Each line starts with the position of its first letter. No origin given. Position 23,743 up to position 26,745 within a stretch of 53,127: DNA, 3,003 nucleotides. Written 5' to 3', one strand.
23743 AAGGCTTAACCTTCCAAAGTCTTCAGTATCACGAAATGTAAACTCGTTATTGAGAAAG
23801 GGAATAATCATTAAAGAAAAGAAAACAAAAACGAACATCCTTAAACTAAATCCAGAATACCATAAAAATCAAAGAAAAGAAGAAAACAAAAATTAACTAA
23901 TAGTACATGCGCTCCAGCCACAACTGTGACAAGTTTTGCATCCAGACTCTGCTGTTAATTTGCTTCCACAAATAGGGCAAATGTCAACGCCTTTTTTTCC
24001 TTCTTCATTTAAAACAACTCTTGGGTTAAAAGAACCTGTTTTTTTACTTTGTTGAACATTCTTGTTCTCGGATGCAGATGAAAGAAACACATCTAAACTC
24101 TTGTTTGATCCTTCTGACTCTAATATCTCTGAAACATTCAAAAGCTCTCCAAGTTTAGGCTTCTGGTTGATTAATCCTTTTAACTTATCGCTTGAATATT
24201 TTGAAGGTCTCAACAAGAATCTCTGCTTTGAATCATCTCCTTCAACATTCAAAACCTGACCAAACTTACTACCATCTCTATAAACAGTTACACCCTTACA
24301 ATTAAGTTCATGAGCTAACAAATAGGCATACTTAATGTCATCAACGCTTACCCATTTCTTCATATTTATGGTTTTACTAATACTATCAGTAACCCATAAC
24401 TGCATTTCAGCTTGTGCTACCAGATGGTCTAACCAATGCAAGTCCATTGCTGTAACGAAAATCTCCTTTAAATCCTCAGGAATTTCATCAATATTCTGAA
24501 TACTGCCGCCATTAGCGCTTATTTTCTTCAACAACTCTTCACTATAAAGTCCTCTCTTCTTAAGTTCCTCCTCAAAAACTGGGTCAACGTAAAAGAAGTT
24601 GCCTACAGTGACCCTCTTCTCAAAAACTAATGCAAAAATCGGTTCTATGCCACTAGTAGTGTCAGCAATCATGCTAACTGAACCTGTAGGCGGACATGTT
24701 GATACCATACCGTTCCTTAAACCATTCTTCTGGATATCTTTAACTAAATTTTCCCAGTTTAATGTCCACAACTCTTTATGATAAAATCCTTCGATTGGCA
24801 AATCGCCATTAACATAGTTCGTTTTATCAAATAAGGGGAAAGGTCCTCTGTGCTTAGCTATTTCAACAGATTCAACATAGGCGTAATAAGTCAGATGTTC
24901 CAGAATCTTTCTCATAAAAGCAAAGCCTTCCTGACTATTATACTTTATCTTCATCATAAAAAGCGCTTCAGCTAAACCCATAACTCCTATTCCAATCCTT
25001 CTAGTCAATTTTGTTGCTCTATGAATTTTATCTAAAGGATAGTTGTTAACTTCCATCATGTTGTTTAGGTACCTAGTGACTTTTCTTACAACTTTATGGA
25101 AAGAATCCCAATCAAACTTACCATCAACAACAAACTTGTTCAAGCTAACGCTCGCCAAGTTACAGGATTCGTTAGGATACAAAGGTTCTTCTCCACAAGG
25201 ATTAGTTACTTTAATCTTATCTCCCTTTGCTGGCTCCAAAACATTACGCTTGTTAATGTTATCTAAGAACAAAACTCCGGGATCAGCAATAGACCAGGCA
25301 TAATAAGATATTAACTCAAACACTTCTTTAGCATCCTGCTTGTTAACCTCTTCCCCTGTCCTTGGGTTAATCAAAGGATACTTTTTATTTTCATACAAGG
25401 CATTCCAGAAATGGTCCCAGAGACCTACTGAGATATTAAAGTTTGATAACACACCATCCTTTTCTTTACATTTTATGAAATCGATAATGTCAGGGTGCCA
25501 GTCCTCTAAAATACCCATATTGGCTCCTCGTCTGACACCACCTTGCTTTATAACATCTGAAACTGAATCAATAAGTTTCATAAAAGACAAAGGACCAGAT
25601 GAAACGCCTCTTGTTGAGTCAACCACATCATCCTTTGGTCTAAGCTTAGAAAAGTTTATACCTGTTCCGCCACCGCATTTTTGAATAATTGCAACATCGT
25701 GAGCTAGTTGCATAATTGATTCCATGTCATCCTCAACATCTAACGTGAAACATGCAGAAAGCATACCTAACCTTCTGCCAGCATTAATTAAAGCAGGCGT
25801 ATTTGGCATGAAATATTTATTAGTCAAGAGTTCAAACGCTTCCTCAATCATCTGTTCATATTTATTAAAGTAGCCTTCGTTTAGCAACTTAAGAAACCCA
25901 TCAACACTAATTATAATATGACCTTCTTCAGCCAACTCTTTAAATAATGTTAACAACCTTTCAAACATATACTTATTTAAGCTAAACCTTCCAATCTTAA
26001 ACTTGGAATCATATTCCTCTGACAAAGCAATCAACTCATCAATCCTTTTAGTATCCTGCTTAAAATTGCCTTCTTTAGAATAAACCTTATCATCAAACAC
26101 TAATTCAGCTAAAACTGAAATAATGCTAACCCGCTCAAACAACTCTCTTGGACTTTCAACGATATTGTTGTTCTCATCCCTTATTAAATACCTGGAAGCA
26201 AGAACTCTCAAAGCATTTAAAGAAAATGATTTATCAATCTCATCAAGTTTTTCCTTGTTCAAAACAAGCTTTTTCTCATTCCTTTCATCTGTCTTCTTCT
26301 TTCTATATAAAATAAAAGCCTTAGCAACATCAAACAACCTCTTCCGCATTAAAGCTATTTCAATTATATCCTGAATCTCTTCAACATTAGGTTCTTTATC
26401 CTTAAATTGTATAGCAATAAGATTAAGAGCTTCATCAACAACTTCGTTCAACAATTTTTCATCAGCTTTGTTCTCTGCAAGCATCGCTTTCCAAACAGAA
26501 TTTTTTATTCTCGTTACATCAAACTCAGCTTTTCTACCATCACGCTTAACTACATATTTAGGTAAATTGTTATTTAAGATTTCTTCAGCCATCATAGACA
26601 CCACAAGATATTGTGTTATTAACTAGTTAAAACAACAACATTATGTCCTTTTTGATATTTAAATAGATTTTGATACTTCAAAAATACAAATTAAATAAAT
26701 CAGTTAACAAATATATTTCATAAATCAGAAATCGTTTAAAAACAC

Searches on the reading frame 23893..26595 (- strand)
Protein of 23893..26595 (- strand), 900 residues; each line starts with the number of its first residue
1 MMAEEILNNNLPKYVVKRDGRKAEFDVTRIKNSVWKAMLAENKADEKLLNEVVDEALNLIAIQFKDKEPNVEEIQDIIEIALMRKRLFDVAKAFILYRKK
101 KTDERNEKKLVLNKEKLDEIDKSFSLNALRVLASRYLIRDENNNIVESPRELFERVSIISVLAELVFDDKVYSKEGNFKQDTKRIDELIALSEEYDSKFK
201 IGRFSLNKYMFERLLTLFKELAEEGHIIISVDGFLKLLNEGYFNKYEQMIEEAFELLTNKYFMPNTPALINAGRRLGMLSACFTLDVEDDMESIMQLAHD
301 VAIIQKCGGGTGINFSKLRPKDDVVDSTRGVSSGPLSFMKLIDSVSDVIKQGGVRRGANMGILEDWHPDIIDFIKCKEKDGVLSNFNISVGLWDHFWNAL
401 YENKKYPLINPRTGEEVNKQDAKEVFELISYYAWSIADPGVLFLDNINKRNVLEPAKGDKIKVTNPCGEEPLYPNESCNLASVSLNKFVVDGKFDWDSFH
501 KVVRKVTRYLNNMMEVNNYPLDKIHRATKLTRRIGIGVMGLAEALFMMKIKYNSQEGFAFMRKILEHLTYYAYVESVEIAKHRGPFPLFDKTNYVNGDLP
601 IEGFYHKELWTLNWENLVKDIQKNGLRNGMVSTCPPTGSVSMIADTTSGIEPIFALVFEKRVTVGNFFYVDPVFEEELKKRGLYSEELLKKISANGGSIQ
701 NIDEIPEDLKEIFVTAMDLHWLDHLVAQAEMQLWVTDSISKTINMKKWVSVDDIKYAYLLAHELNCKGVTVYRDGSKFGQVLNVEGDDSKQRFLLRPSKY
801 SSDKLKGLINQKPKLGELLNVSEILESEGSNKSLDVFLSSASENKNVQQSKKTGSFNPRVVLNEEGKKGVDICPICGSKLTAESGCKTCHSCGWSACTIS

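Call 10: find_encoding_contigs(protein=window:23893-26595:-, flank=10000, max_places=6)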
Protein window:23893-26595:- (900 aa): 1 contig read that carries it; 1 place shown.
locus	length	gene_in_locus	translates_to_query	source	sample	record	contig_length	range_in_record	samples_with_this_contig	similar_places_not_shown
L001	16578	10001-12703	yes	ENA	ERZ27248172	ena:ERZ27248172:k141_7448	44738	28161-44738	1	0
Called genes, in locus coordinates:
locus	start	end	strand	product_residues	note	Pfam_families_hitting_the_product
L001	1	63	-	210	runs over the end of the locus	-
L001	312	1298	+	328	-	-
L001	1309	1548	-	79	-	-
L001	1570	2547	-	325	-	PF03215:Rad17 (weak), PF13173:AAA_14 (faint), PF05496:RuvB_N, PF00004:AAA, PF13177:DNA_pol3_delta2 (weak), PF08542:Rep_fac_C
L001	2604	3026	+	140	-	PF18477:PIN_9 (weak)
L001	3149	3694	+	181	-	PF03876:SHS2_Rpb7-N, PF00575:S1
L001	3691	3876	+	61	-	PF06093:Spt4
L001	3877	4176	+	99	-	PF01282:Ribosomal_S24e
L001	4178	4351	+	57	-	PF01599:Ribosomal_S27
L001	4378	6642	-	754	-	PF00270:DEAD, PF04851:ResIII, PF21210:RNA_helicase_helical, PF00271:Helicase_C, PF02732:ERCC4, PF00633:HHH (faint), PF12826:HHH_2, PF14520:HHH_5 (weak)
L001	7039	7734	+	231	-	PF00227:Proteasome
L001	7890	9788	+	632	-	PF17214:KH_TffA, PF00753:Lactamase_B, PF16661:Lactamase_B_6, PF23023:Anti-Pycsar_Apyc1, PF12706:Lactamase_B_2, PF10996:Beta-Casp, PF07521:RMMBL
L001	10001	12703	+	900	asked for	PF03477:ATP-cone, PF00317:Ribonuc_red_lgN, PF02867:Ribonuc_red_lgC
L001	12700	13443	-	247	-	PF01047:MarR (weak), PF01978:TrmB (weak), PF12802:MarR_2, PF13412:HTH_24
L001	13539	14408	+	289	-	-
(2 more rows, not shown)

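Call 12: find_related_loci(query=window:23893-26595:-, collection=genome_contigs, flank=5000)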
Query window:23893-26595:- (900 aa) in genome_contigs; peptide patterns used: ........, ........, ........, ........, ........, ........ (x = any residue, [..] = any of these).
29 stretches matched a pattern; 5 encode a relative of the query (tblastn E <= 1e-3); 5 distinct loci.
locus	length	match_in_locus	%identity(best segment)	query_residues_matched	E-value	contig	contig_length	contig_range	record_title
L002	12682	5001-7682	78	2-900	0e+0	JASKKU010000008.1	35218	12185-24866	MAG: Candidatus Woesearchaeota archaeon isolate DJKA59_ANT-F21_bin.28 scaffold_231, whole genome shotgun sequence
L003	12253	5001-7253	44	118-898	4e-152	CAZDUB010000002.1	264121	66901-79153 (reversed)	MAG TPA_asm: uncultured Elusimicrobia sp. isolate binchicken_co71_67 genome assembly, contig: NODE_8_length_264121_cov_2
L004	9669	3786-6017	43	117-897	2e-151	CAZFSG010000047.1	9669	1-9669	MAG TPA_asm: uncultured Elusimicrobia sp. isolate SRP104967_co1_36 genome assembly, contig: NODE_2405_length_9669_cov_13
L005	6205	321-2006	45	124-782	1e-139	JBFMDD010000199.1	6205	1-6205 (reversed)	MAG: bacterium isolate MAG210 MAG210_199, whole genome shotgun sequence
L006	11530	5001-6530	42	247-782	3e-138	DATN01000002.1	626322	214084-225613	MAG TPA_asm: Methanobacteriaceae archaeon UBA587 UBA587_contig_33, whole genome shotgun sequence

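Call 16: find_homologous_proteins(query=window:23893-26595:-, max_evalue=1e-50)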
Query window:23893-26595:- (900 aa): 7829 proteins with E <= 1e-50 among 8000 candidates; the best 120 are listed.
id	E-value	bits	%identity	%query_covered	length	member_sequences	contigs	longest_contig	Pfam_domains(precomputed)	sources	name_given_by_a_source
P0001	0.0e+0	2042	100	100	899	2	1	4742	PF02867.21,PF00317.27,PF03477.22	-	-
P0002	0.0e+0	1621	78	100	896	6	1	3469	PF02867.21,PF00317.27,PF03477.22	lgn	-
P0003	0.0e+0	1545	75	99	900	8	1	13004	PF02867.21,PF00317.27,PF03477.22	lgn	-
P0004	0.0e+0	1192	59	98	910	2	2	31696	PF02867.21,PF00317.27,PF03477.22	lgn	-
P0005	0.0e+0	1190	60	98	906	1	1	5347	PF02867.21,PF00317.27,PF03477.22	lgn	-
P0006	0.0e+0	1190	60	98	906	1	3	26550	PF02867.21,PF00317.27,PF03477.22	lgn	-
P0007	0.0e+0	1189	59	98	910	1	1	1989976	PF02867.21,PF00317.27,PF03477.22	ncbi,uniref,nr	ncbi:adenosylcobalamin-dependent ribonucleoside-diphosphate reductase [Thermococcus sp. 18S1]|uniref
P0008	0.0e+0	1185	59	98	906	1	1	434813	PF02867.21,PF00317.27,PF03477.22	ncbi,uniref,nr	ncbi:adenosylcobalamin-dependent ribonucleoside-diphosphate reductase [Thermococcus sp. MV11]|uniref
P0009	0.0e+0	1184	59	98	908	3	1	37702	PF02867.21,PF00317.27,PF03477.22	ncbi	-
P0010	0.0e+0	1183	58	98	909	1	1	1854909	PF02867.21,PF00317.27,PF03477.22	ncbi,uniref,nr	ncbi:adenosylcobalamin-dependent ribonucleoside-diphosphate reductase [Thermococcus sp. 5-4]|uniref:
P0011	0.0e+0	1183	59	98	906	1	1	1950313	PF02867.21,PF00317.27,PF03477.22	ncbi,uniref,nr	ncbi:ribonucleoside-diphosphate reductase subunit alpha [Thermococcus cleftensis]|uniref:Vitamin B12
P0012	0.0e+0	1182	59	98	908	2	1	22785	PF02867.21,PF00317.27,PF03477.22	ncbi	-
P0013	0.0e+0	1182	58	98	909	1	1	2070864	PF02867.21,PF00317.27,PF03477.22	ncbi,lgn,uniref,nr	ncbi:adenosylcobalamin-dependent ribonucleoside-diphosphate reductase [Thermococcus thermotolerans]|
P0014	0.0e+0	1182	58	98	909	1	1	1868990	PF02867.21,PF00317.27,PF03477.22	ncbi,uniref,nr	ncbi:adenosylcobalamin-dependent ribonucleoside-diphosphate reductase [Thermococcus radiotolerans]|u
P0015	0.0e+0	1182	59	98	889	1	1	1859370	PF02867.21,PF00317.27,PF03477.22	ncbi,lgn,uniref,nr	ncbi:ribonucleoside-diphosphate reductase [Palaeococcus pacificus DY20341]|uniref:Vitamin B12-depend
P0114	0.0e+0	1105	56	99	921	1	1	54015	PF02867.21,PF00317.27,PF03477.22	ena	-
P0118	0.0e+0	1101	55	99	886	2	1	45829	PF02867.21,PF00317.27,PF03477.22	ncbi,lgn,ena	-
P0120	0.0e+0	1096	55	98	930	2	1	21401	PF02867.21,PF00317.27,PF03477.22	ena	-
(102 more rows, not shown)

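Call 17: find_encoding_contigs(protein=P0003, flank=10000, max_places=3)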
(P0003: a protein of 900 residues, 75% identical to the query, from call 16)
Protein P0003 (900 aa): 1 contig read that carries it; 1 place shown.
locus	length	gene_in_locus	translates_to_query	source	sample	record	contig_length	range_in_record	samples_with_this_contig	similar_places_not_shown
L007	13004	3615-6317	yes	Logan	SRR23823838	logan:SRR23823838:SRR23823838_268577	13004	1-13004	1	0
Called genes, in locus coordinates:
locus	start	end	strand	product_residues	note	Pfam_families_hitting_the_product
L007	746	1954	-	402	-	PF00999:Na_H_Exchanger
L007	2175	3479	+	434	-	PF00079:Serpin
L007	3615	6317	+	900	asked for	PF03477:ATP-cone, PF00317:Ribonuc_red_lgN, PF02867:Ribonuc_red_lgC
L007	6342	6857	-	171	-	PF01923:Cob_adeno_trans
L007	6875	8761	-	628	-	PF20030:bpMoxR (faint), PF01078:Mg_chelatase, PF05496:RuvB_N (faint), PF14532:Sigma54_activ_2 (faint), PF00158:Sigma54_activat, PF20436:LonB_AAA-LID (weak), PF05362:Lon_C, PF13541:ChlI (weak), +3 more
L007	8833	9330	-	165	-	-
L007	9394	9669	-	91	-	PF13656:RNA_pol_L_2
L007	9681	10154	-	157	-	PF03946:Ribosomal_L11_N, PF00298:Ribosomal_L11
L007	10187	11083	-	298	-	PF00557:Peptidase_M24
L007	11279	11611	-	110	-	PF17761:DUF1016_N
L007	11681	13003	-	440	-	?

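Call 18: find_encoding_contigs(protein=P0114, flank=10000, max_places=3)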
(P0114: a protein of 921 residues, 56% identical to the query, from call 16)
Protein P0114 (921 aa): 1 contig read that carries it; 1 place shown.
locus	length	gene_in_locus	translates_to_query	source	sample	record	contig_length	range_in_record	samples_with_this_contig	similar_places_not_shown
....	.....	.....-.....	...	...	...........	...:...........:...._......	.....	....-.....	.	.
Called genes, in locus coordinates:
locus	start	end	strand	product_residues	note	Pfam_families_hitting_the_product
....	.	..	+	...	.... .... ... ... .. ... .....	-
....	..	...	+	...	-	-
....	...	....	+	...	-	-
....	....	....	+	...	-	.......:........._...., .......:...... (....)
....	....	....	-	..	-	-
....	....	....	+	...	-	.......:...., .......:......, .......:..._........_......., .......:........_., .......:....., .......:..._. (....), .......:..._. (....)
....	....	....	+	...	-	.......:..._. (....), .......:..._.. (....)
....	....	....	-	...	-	-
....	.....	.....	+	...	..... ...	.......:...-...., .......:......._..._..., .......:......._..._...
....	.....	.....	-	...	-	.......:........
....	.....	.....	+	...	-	-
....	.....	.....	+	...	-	-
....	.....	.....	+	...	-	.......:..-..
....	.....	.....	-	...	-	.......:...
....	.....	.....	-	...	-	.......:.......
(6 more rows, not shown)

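Call 31: find_encoding_contigs(protein=P0118, flank=10000, max_places=3)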
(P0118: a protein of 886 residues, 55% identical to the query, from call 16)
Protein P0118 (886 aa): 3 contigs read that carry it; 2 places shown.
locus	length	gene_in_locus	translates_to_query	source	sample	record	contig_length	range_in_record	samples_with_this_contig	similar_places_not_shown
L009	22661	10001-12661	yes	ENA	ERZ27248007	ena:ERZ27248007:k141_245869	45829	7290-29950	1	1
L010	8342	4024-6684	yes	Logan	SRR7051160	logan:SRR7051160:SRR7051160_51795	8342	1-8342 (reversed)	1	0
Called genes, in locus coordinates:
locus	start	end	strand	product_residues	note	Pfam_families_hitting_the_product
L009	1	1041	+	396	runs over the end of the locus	PF00155:Aminotran_1_2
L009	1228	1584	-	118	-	-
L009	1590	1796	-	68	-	-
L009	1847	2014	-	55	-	-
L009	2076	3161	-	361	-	PF04389:Peptidase_M28, PF05343:Peptidase_M42 (faint), PF01546:Peptidase_M20, PF07687:M20_dimer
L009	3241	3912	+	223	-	PF13207:AAA_17, PF13238:AAA_18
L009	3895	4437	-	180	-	PF01931:NTPase_I-T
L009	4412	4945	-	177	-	PF13420:Acetyltransf_4 (faint), PF00583:Acetyltransf_1, PF13673:Acetyltransf_10, PF13508:Acetyltransf_7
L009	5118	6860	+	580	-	-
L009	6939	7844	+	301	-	PF23023:Anti-Pycsar_Apyc1, PF13691:Lactamase_B_4 (faint), PF00753:Lactamase_B, PF12706:Lactamase_B_2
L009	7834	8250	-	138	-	-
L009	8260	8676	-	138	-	-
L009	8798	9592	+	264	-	-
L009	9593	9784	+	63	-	PF12797:Fer4_2 (weak), PF00037:Fer4, PF12837:Fer4_6, PF13459:Fer4_15, PF13370:Fer4_13, PF14697:Fer4_21 (faint), PF12838:Fer4_7 (faint)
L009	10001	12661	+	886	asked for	PF03477:ATP-cone, PF00317:Ribonuc_red_lgN, PF02867:Ribonuc_red_lgC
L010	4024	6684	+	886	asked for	PF03477:ATP-cone, PF00317:Ribonuc_red_lgN, PF02867:Ribonuc_red_lgC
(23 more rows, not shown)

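Call 32: find_encoding_contigs(protein=P0120, flank=10000, max_places=3)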
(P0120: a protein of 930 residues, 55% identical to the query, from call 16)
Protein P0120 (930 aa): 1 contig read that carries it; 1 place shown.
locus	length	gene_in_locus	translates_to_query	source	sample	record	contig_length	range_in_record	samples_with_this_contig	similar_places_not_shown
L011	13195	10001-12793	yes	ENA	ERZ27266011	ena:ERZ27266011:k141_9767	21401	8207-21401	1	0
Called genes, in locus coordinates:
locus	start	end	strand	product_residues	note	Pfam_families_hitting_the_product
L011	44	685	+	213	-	PF01025:GrpE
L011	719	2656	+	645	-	PF00012:HSP70, PF06723:MreB_Mbl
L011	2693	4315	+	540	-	PF00118:Cpn60_TCP1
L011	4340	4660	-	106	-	-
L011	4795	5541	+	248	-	PF12705:PDDEXK_1, PF01930:Cas_Cas4 (weak)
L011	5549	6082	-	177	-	-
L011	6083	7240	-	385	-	PF02511:Thy1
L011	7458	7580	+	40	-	-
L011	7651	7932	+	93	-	-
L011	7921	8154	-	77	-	PF01985:CRS1_YhbY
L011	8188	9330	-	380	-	PF01510:Amidase_2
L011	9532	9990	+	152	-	PF22811:Zn_ribbon_NrdR, PF03477:ATP-cone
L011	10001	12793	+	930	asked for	PF03477:ATP-cone, PF00317:Ribonuc_red_lgN, PF02867:Ribonuc_red_lgC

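Call 37: find_homologous_proteins(query=L011:9532-9987:+, max_evalue=0.00001)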
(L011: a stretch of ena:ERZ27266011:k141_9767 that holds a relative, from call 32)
Query L011:9532-9987:+ (152 aa): 8000 proteins with E <= 0.00001 among 8000 candidates; the best 120 are listed.
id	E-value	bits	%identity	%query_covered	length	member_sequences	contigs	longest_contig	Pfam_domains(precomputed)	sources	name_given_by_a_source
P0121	8.7e-89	313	100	100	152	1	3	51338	PF22811.3,PF03477.22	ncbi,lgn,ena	-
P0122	5.3e-67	242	74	92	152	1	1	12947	PF22811.3,PF03477.22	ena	-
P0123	1.5e-66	241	72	100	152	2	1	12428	PF22811.3,PF03477.22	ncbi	ncbi:MAG: transcriptional regulator NrdR [Candidatus Woesearchaeota archaeon]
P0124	1.1e-49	186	60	97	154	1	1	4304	PF22811.3,PF03477.22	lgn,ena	-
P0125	2.3e-49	185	60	99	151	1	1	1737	PF22811.3,PF03477.22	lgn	-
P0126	1.1e-48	183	59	94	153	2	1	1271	PF22811.3,PF03477.22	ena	-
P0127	1.5e-48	182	59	97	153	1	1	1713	PF22811.3,PF03477.22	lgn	-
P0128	2.6e-48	182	59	97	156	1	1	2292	PF22811.3,PF03477.22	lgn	-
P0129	3.7e-48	181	60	99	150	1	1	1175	PF22811.3,PF03477.22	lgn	-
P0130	8.5e-48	180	54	99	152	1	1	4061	PF22811.3,PF03477.22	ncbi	-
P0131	1.2e-47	179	59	94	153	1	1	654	PF22811.3,PF03477.22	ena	-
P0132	1.4e-47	179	59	97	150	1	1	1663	PF22811.3,PF03477.22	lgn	-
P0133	2.0e-47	179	58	99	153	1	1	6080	PF22811.3,PF03477.22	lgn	-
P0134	3.4e-47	178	58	97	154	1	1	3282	PF22811.3,PF03477.22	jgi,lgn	-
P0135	3.6e-47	178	57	97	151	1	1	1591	PF22811.3,PF03477.22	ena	-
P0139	6.9e-47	177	60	95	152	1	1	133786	PF22811.3,PF03477.22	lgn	-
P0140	7.1e-47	177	57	99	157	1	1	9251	PF22811.3,PF03477.22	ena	-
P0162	8.8e-46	173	54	97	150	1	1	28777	PF22811.3,PF03477.22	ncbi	ncbi:MAG: transcriptional regulator NrdR [Candidatus Woesearchaeota archaeon]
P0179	2.5e-45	172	58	95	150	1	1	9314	PF22811.3,PF03477.22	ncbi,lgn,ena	-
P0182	2.8e-45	172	57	92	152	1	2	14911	PF22811.3,PF03477.22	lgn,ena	-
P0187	3.1e-45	172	54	99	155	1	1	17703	PF22811.3,PF03477.22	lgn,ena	-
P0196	3.7e-45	171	59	97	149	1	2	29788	PF22811.3,PF03477.22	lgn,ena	-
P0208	6.2e-45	171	56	95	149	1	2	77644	PF22811.3,PF03477.22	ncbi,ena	-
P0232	1.1e-44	170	53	99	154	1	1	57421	PF22811.3,PF03477.22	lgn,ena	-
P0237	1.2e-44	170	57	99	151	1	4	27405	PF22811.3,PF03477.22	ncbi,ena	ncbi:MAG: transcriptional regulator NrdR [Nanoarchaeota archaeon]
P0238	1.2e-44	170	53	99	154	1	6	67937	PF22811.3,PF03477.22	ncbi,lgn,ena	-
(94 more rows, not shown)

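Call 39: find_related_loci(query=A1, collection=metagenome_contigs, flank=4000)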
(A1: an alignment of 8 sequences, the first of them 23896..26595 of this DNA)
Query A1 (900 aa) in metagenome_contigs; peptide patterns used: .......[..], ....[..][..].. (x = any residue, [..] = any of these).
399 stretches matched a pattern; 204 encode a relative of the query (tblastn E <= 1e-3); the best 80 are kept; 80 distinct loci.
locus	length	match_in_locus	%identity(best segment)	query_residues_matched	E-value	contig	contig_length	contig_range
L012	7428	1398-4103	79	1-900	0e+0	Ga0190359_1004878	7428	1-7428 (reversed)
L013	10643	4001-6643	55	13-900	0e+0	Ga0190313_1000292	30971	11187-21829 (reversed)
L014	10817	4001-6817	51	15-900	0e+0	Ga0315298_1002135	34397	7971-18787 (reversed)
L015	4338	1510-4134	54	15-898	0e+0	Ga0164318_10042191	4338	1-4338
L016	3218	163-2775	54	17-900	0e+0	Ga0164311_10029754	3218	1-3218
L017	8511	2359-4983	53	13-900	0e+0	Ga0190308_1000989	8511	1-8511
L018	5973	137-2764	55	17-900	0e+0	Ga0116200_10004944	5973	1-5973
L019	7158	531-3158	55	17-900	0e+0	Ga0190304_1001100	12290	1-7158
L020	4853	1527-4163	54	13-900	0e+0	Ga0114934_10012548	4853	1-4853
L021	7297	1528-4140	53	17-900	0e+0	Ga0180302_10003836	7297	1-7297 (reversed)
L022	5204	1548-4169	53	17-900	0e+0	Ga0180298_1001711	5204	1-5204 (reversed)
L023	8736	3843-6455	53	17-900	0e+0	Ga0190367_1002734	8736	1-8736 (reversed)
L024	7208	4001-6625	53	17-900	0e+0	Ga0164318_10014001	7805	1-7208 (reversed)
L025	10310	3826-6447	53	17-900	0e+0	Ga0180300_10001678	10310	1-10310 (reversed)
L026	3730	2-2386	56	97-900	0e+0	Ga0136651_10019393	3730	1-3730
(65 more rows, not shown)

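Call 44: find_encoding_contigs(protein=P0139, flank=10000, max_places=2)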
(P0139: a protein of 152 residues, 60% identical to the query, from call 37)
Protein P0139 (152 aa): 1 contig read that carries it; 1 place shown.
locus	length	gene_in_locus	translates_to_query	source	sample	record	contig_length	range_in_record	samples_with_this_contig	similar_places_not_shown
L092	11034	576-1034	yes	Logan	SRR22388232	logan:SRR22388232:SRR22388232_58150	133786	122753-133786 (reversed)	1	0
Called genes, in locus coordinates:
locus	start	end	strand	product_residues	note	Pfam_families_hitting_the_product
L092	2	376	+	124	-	?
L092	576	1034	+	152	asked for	PF22811:Zn_ribbon_NrdR, PF03477:ATP-cone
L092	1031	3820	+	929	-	PF00317:Ribonuc_red_lgN, PF02867:Ribonuc_red_lgC, PF12637:TSCPD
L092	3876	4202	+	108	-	-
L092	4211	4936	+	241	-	PF01479:S4, PF00849:PseudoU_synth_2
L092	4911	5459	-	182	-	PF01923:Cob_adeno_trans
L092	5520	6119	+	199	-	PF07314:Lit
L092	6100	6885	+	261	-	PF01790:LGT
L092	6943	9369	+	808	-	PF02190:LON_substr_bdg, PF07728:AAA_5 (weak), PF00004:AAA, PF22667:Lon_lid, PF05362:Lon_C, PF13541:ChlI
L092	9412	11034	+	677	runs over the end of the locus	PF03030:H_PPase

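Call 45: find_encoding_contigs(protein=P0162, flank=10000, max_places=2)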
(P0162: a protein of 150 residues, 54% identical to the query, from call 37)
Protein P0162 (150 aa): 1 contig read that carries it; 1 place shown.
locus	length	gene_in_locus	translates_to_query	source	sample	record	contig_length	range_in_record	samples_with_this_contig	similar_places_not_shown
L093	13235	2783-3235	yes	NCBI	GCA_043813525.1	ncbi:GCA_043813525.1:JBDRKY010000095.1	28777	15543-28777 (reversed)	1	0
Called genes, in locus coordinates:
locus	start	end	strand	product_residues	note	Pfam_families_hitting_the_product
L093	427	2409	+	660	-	PF00291:PALP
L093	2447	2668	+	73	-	-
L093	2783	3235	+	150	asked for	PF22811:Zn_ribbon_NrdR, PF03477:ATP-cone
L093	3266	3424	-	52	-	-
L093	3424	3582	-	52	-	-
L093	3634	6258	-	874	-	PF14890:Intein_splicing, PF14528:LAGLIDADG_3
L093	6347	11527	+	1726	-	-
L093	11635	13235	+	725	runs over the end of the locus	-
